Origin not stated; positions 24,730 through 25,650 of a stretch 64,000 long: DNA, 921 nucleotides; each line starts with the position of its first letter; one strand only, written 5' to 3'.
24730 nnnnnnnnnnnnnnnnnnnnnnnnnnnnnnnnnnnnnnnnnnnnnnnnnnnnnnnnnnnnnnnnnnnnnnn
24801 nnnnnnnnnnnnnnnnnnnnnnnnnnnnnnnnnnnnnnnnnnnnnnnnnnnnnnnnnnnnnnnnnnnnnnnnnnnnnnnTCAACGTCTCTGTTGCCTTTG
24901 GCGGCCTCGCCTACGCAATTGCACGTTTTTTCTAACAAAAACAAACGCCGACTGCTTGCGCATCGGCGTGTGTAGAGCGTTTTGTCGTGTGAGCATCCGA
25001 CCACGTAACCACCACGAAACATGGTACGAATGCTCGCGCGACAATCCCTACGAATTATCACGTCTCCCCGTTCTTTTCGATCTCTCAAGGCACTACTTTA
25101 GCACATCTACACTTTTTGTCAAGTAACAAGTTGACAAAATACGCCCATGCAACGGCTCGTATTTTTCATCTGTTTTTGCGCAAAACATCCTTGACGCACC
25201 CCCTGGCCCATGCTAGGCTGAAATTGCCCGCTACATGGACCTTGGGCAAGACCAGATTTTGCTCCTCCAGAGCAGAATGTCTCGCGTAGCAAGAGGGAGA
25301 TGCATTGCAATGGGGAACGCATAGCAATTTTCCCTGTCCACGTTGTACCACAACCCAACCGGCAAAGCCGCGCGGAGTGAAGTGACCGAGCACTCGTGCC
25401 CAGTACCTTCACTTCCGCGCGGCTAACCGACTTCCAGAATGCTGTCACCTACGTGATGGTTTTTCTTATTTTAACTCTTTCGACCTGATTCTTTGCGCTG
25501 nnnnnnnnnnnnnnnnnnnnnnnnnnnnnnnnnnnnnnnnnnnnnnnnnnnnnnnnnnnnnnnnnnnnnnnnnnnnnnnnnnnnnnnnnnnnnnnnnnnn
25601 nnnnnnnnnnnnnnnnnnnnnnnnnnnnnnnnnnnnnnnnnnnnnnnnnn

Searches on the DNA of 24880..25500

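Call 48: search_rna_families(source=window, start=24880, end=25500, threshold=evalue, max_evalue=1)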
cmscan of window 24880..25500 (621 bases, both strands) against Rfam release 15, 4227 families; matches with E-value up to 1: 2.
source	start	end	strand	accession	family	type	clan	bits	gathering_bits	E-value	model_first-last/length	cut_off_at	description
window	25357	25424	-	RF00734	mir-52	Gene; miRNA;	-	20.7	50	0.036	17-83/92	no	mir-52 microRNA precursor family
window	24968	25017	+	RF01841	veev_FSE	Cis-reg; frameshift_element;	-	18.9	55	0.52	1-71/71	no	venezuelan equine encephalitis virus ribosomal frameshift element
